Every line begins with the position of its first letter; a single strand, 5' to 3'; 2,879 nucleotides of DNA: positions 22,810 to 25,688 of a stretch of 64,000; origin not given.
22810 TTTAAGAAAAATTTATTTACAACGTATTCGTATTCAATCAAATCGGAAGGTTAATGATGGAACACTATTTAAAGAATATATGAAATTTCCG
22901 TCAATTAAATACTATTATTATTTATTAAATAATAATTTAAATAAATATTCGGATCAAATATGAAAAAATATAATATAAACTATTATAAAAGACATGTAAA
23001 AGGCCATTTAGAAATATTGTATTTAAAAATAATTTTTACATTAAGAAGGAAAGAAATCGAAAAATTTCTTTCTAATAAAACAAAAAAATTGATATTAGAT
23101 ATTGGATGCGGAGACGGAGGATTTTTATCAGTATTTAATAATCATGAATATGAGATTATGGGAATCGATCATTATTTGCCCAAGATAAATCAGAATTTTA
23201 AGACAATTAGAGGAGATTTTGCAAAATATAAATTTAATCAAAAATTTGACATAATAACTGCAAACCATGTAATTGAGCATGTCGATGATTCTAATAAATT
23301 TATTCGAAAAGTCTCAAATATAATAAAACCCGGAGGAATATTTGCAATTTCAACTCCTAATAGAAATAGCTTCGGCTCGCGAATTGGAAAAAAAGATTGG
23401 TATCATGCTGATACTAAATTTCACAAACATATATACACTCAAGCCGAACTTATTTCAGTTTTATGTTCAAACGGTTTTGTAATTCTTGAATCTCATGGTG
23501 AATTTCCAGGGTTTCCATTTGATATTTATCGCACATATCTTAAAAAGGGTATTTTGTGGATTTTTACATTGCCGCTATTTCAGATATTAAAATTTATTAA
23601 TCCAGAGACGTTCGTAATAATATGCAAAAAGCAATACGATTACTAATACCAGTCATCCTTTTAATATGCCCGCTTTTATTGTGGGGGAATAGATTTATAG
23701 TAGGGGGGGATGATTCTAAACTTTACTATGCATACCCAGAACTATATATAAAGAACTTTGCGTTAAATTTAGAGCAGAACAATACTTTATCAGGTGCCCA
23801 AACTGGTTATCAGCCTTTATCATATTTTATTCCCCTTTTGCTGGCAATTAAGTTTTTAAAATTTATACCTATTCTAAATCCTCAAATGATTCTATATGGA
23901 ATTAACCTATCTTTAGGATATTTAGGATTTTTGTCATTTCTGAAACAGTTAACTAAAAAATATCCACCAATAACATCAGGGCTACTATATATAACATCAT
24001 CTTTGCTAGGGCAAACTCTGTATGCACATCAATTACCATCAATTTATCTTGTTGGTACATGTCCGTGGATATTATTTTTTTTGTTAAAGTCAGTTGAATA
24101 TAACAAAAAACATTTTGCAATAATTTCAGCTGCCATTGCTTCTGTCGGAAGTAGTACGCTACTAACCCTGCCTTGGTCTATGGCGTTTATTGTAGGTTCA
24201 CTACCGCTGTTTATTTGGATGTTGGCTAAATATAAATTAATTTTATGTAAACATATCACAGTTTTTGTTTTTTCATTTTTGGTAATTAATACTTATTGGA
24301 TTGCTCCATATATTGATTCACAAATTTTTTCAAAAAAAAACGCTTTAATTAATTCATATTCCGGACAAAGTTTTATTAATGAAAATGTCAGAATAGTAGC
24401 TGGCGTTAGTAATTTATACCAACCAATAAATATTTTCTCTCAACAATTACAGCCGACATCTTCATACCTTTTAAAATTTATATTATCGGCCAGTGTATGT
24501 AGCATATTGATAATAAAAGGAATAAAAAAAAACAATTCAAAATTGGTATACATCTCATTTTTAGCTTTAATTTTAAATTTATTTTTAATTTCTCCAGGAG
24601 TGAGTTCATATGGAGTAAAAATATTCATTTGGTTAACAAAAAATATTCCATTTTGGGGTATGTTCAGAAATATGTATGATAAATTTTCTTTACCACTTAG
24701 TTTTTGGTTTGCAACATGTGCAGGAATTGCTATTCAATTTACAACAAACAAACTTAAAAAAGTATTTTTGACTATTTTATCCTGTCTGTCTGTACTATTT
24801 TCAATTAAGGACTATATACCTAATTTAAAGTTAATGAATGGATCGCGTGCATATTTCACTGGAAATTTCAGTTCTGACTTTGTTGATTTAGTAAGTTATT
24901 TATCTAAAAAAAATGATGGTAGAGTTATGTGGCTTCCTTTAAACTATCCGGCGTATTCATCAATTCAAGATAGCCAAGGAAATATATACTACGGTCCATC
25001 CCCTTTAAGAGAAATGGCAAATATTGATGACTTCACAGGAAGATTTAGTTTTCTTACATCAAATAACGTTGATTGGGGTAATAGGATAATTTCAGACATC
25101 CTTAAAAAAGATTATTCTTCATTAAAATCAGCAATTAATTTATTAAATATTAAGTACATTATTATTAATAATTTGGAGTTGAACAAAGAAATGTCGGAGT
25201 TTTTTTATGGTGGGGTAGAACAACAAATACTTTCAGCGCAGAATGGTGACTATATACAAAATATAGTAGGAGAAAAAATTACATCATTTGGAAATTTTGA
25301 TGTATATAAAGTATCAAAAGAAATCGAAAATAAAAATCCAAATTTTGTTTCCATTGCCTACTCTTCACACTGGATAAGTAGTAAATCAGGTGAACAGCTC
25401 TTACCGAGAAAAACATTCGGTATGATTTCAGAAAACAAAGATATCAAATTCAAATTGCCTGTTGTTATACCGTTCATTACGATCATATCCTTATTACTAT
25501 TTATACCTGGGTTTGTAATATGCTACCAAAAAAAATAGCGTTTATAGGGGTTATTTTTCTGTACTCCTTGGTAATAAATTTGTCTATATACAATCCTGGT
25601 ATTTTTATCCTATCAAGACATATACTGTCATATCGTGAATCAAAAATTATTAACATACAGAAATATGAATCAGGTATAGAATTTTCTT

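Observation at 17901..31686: Four tandem paralogous giant membrane proteins, each paired with a small SAM methyltransferase.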

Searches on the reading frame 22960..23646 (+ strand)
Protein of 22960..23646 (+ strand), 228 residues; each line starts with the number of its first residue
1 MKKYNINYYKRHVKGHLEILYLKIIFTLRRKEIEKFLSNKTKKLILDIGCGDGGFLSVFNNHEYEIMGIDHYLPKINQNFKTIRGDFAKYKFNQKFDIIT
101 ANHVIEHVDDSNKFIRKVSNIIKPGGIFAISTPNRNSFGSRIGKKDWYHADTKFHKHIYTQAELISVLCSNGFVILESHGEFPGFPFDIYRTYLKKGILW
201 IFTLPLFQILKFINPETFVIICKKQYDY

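Call 5: search_protein_families(library=pfam, proteins=[window:22960-23646:+], max_evalue=0.1)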
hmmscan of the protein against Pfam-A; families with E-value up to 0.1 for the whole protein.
window:22960-23646:+ (228 aa): 16 families
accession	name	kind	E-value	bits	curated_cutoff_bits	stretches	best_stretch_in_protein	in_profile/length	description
PF13489.12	Methyltransf_23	-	4.5e-24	85.5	27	1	30-177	10-163/164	Methyltransferase domain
PF08241.18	Methyltransf_11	-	5.1e-14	53.1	21.2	1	46-130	1-95/95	Methyltransferase domain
PF13847.12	Methyltransf_31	-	7.5e-14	52.1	27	1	43-150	5-114/145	Methyltransferase domain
PF08242.18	Methyltransf_12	-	7.8e-12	46.2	30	1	46-128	1-98/98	Methyltransferase domain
PF13649.12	Methyltransf_25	-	2.1e-10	41.6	27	1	45-126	1-97/97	Methyltransferase domain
PF01209.24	Ubie_methyltran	-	0.00022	21.1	20.1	1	82-130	102-151/233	ubiE/COQ5 methyltransferase family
PF02353.26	CMAS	-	0.00034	20.4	27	1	41-134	62-168/273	Mycolic acid cyclopropane synthetase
PF05219.18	DREV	-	0.0014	18.2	26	1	34-126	87-182/265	DREV methyltransferase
PF01728.25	FtsJ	-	0.0015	19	24.1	1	36-98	16-94/181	FtsJ-like methyltransferase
PF07942.18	CARME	-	0.0056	16.5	27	1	75-177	142-236/268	Carnosine N-methyltransferase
PF02390.23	Methyltransf_4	-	0.014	15.3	24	1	42-84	2-46/173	Putative methyltransferase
PF05148.21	Methyltransf_8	-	0.018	15.3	27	1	33-131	64-157/219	Hypothetical methyltransferase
PF03141.22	Methyltransf_29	-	0.023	13.8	23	1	33-148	109-224/506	Putative S-adenosyl-L-methionine-dependent methyltransferase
PF08003.17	Methyltransf_9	-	0.026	13.9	23.8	1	32-72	106-147/315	Protein of unknown function (DUF1698)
PF06325.19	PrmA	-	0.05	13.5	22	0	40-131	160-259/296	Ribosomal protein L11 methyltransferase (PrmA)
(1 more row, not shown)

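Call 6: search_protein_families(library=ncbifam, proteins=[window:22960-23646:+], max_evalue=0.1)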
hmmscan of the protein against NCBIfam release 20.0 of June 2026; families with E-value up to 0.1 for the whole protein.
window:22960-23646:+ (228 aa): 42 families (the best 25 are shown)
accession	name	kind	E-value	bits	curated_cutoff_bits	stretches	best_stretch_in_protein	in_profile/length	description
TIGR01983.1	UbiG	equivalog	2.1e-15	56.7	102.95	1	32-137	45-158/228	bifunctional 2-polyprenyl-6-hydroxyphenol methylase/3-demethylubiquinol 3-O-methyltransferase UbiG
TIGR02072.1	BioC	equivalog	2.8e-12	47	184.95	1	36-179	26-177/244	malonyl-ACP O-methyltransferase BioC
NF045667.1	MTase_DVU1556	equivalog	6.4e-11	42.1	155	1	35-132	16-121/213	DVU_1556 family methyltransferase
NF002463.0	PRK01683.1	equivalog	1.2e-07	31.6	297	1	39-147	29-145/258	trans-aconitate 2-methyltransferase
TIGR04345.1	ovoA_Cterm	equivalog_domain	2.1e-06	27.5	170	1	94-180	133-217/242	putative 4-mercaptohistidine N1-methyltransferase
NF040539.1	AST_met_ArsM_2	exception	6.8e-06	26.1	240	1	31-129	46-162/262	putative arsinothricin biosynthesis methyltransferase ArsM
TIGR00091.1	TIGR00091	equivalog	1.7e-05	24.3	112.65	1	34-83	10-60/194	tRNA (guanosine(46)-N7)-methyltransferase TrmB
TIGR04074.1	bacter_Hen1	equivalog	2.2e-05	23.2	340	1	27-71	268-314/462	3' terminal RNA ribose 2'-O-methyltransferase Hen1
NF007610.0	PRK10258.1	equivalog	3.8e-05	23.1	342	1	34-163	35-169/251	malonyl-ACP O-methyltransferase BioC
NF008686.0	PRK11705.1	equivalog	4.1e-05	22.8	400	1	38-137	164-272/383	cyclopropane fatty acyl phospholipid synthase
NF001244.0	PRK00216.1-5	equivalog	6.9e-05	22.2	216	1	30-132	37-155/236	bifunctional demethylmenaquinone methyltransferase/2-methoxy-6-polyprenyl-1,4-benzoquinol methylase UbiE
NF043040.1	corrin_prot_MT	hypoth_equivalog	0.00026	20.5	180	1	41-72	41-72/216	corrinoid protein-associated methyltransferase CpaM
TIGR01934.1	MenG_MenH_UbiE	subfamily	0.0013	18.1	158.35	1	31-131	29-142/223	ubiquinone/menaquinone biosynthesis methyltransferase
NF004851.0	PRK06202.1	equivalog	0.0021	17.5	243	0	92-112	126-146/237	hypothetical protein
NF041536.1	ArsM_DUF2284_UU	exception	0.0029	16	575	1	77-130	128-180/459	arsenite methyltransferase/DUF2284 domain selenoprotein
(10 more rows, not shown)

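Call 67: search_solved_structures(query=window:22960-23646:+, max_evalue=0.001)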
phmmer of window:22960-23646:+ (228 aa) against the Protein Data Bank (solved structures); distinct sequences matched with E-value up to 0.001: 15.
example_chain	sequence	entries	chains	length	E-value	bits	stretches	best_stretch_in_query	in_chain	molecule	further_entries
4kdr_A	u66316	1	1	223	8.1e-07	31.9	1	42-139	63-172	3-demethylubiquinone-9 3-methyltransferase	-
5dpm_A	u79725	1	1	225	8.2e-07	31.9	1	42-139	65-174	Ubiquinone biosynthesis O-methyltransferase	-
4kdc_A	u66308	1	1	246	1.9e-06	30.7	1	42-137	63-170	3-demethylubiquinone-9 3-methyltransferase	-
1wzn_A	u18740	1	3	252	5.7e-06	29.1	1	31-148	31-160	SAM-dependent methyltransferase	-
1ve3_A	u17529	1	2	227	3e-05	26.8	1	36-130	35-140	hypothetical protein PH0226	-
6uak_A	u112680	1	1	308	3.3e-05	26.6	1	40-132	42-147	SAM dependent methyltransferase LahSB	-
5wp5_A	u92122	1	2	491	4.1e-05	26.3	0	37-131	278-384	Phosphomethylethanolamine N-methyltransferase 2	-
3cc8_A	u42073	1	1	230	4.2e-05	26.3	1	40-173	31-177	Putative methyltransferase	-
3dtn_A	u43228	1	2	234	9.5e-05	25.1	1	77-131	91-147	Putative Methyltransferase MM_2633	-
3dli_A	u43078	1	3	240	0.0001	25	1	42-142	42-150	methyltransferase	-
4ine_A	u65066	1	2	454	0.00016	24.3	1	32-185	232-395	Protein PMT-2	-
1y8c_A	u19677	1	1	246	0.0002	24.1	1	85-167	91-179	S-adenosylmethionine-dependent methyltransferase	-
5wp4_A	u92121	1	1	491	0.00024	23.8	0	31-132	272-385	Phosphoethanolamine N-methyltransferase 1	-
2p7h_A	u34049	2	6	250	0.00032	23.4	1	46-145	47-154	Hypothetical protein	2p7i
3ccf_A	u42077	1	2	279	0.00067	22.3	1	35-130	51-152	Cyclopropane-fatty-acyl-phospholipid synthase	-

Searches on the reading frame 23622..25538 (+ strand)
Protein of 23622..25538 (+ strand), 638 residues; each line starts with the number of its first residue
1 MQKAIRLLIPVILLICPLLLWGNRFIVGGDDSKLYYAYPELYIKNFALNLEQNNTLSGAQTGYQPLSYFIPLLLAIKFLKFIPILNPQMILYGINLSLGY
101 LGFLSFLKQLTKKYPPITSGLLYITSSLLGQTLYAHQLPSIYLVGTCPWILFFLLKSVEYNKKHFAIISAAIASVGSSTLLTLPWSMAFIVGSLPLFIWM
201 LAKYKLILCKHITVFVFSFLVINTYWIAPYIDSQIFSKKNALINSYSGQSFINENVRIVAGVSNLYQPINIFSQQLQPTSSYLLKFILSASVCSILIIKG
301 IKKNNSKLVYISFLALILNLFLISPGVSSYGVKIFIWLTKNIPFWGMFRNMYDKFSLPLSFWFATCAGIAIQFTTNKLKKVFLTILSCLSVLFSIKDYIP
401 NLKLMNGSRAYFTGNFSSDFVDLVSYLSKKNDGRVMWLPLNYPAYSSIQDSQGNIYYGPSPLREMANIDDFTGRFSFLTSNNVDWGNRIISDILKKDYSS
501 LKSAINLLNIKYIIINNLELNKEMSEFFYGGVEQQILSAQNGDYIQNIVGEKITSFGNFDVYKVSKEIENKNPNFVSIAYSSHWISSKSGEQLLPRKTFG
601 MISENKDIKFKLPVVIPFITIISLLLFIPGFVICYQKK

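Call 5: search_protein_families(library=pfam, proteins=[window:23622-25538:+], max_evalue=0.1)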
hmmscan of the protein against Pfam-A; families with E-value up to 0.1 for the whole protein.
window:23622-25538:+ (638 aa): 0 families

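Call 6: search_protein_families(library=ncbifam, proteins=[window:23622-25538:+], max_evalue=0.1)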
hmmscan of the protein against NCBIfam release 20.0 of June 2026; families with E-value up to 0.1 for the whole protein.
window:23622-25538:+ (638 aa): 1 family
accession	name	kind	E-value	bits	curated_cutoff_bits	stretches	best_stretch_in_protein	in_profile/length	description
NF053599.1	transp_MmpA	equivalog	0.041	12.5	210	1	290-397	255-363/543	MmpA family trehalose lipid delivery protein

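Call 32: search_protein_representatives(protein=window:23622-25538:+)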
Query: 638 residues. Proteins with E-value up to 0.001 (for the whole library): 397; up to 1e-10: 289; up to 1e-30: 110. The best 150 are listed.
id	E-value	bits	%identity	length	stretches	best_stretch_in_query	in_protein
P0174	0.0e+00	1406.4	100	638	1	1-638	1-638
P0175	4.6e-120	418.5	39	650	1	1-627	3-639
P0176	1.7e-109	383.6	37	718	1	8-571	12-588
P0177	6.0e-107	375.2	38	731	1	8-570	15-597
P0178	6.8e-107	375.0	43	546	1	56-620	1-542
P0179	4.5e-104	365.7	37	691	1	2-569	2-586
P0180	1.8e-102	360.4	38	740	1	5-571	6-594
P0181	1.6e-101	357.2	37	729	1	2-572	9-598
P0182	2.9e-101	356.4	35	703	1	3-565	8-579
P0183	8.1e-99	348.3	39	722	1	20-571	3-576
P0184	7.0e-92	325.4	36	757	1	5-570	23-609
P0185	3.5e-91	323.1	37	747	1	6-570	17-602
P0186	3.1e-88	313.4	37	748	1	7-570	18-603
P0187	3.8e-88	313.1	33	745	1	4-569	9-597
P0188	1.6e-86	307.7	34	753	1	10-570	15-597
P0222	5.0e-55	203.7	32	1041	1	10-572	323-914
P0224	2.1e-51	191.7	30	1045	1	4-569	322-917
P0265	1.1e-35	139.8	28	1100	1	10-568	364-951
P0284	3.6e-30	121.6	26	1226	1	3-601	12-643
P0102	7.4e-30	120.5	27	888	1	9-605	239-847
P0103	2.5e-26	108.9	28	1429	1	7-566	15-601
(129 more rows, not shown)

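Call 35: search_solved_structures(query=A3, max_evalue=1, show_alignments=1)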
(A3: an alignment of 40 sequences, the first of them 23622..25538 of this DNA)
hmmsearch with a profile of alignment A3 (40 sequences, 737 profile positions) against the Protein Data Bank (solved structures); distinct sequences matched with E-value up to 1: 3.
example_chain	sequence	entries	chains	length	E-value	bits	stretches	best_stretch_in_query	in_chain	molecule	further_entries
6w98_A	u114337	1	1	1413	4.7e-07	31.6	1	49-342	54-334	F5/8 type C domain-containing protein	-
6wbx_A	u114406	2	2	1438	4.8e-07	31.5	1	49-342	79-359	DUF3367 domain-containing protein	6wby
6rbg_A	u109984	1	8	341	0.93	10.8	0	375-467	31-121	Chain length determinant protein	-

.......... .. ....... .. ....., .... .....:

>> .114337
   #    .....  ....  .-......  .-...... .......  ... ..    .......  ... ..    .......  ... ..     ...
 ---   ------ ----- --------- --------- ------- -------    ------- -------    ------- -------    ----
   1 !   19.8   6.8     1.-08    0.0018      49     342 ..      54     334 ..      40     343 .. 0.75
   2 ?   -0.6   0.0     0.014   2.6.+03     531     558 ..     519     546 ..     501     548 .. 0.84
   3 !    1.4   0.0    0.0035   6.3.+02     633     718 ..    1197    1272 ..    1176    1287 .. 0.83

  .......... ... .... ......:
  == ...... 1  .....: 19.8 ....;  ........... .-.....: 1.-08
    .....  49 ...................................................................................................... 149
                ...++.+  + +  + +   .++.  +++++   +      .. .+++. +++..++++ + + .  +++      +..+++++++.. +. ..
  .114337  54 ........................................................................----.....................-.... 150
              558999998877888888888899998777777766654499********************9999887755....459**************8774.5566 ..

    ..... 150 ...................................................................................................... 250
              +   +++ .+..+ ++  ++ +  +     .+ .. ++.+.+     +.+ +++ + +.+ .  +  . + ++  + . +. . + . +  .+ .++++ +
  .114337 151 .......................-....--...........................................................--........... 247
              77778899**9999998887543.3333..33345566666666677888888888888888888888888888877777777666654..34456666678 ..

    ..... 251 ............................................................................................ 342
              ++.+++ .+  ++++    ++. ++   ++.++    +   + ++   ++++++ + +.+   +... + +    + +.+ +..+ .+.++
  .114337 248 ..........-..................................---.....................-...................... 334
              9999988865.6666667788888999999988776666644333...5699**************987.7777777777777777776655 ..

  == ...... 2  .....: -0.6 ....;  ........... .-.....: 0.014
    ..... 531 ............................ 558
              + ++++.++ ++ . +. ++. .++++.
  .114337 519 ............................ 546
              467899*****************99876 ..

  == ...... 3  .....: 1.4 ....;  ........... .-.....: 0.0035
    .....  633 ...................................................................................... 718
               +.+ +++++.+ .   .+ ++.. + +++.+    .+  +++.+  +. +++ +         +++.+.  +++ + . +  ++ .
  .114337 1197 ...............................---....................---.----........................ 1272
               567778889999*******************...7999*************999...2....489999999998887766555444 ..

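Call 36: search_protein_families(library=pfam, alignment_id=A3, max_evalue=0.01)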
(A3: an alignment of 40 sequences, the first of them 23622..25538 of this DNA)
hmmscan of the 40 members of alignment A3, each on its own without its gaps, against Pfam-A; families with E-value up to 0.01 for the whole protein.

A. member 1, window:23622-25538:+ (638 aa): 0 families

B. families by the number of members that match (of 40 scanned): 3 families
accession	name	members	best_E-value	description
PF19510.5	DUF6044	2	0.00072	Protein of unknown function (DUF6044)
PF11847.13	GT-C_AftD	1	0.00049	Alpha-(1->3)-arabinofuranosyltransferase, N-terminal GT-C domain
PF05977.19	MFS_3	1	0.0025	Transmembrane secretion effector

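Call 61: search_protein_families(library=pfam, proteins=[P0222, P0224, P0265, P0284], max_evalue=0.001)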
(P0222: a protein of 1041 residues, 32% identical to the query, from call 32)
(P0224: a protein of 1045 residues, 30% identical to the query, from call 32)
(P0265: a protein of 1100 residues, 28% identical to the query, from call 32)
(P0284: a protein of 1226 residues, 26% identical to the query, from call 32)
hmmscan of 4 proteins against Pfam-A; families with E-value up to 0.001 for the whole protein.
P0222 (1041 aa): 0 families

P0224 (1045 aa): 0 families

P0265 (1100 aa): 0 families

P0284 (1226 aa): 1 family
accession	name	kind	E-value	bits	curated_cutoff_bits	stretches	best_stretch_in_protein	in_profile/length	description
PF11847.13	GT-C_AftD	-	1.1e-11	43.9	26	1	51-252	29-216/661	Alpha-(1->3)-arabinofuranosyltransferase, N-terminal GT-C domain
